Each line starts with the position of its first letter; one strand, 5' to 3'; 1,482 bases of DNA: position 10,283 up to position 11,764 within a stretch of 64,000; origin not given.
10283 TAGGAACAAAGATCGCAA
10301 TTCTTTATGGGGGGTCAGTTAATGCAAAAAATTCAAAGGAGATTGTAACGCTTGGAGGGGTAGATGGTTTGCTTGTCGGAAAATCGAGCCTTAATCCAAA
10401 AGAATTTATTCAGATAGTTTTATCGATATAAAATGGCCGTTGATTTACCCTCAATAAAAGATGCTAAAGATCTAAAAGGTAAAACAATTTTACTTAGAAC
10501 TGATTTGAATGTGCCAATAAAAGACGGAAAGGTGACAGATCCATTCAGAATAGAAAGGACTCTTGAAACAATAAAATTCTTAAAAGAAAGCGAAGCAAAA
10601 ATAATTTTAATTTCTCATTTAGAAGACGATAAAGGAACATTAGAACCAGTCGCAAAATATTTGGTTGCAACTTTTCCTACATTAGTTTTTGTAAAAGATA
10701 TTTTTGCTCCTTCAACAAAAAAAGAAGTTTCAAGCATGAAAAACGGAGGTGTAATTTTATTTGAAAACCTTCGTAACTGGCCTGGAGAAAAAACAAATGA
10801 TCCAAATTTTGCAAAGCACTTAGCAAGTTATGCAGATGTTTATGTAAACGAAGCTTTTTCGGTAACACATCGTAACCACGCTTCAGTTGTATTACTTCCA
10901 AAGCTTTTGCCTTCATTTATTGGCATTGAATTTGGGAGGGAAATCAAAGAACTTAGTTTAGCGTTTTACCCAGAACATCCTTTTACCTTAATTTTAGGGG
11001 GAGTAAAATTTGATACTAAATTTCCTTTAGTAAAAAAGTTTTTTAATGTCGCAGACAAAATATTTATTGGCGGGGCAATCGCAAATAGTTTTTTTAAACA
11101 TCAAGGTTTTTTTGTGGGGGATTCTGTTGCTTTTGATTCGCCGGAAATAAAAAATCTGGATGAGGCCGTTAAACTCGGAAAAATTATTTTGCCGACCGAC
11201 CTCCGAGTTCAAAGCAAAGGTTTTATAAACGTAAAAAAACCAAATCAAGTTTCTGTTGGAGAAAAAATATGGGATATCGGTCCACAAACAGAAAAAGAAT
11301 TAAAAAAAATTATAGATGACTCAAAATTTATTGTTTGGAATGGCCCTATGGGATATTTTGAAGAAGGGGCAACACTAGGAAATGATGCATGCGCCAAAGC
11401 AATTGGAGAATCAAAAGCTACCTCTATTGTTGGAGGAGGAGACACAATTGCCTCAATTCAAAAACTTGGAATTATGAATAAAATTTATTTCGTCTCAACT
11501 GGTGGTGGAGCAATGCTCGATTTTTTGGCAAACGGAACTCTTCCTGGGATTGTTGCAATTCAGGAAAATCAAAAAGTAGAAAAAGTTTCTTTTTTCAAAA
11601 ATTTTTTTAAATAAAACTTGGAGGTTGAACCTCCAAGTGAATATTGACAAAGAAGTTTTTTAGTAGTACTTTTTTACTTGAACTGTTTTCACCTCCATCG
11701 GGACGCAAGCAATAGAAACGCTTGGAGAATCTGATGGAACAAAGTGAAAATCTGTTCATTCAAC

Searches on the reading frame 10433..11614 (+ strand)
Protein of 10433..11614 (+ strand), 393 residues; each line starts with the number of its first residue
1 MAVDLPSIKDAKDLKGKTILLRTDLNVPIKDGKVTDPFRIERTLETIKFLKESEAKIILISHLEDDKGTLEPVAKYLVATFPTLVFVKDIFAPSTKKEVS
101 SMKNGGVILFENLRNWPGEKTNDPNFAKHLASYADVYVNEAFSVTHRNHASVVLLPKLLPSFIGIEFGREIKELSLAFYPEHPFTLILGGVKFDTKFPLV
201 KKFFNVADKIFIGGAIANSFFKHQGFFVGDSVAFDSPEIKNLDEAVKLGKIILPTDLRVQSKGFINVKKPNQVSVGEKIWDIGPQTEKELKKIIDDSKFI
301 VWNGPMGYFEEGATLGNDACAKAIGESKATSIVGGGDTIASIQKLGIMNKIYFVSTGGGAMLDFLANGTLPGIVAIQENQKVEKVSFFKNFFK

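Call 61: find_encoding_contigs(protein=window:10433-11614:+, flank=10000, max_places=10)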
Protein window:10433-11614:+ (393 aa): no gene with exactly this product is on record in the collection.
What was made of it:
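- Tried and rejected: A look-up of the window's pgk product, meant to gather more conspecific DNA for a mismatch spectrum, found nothing (call 61).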
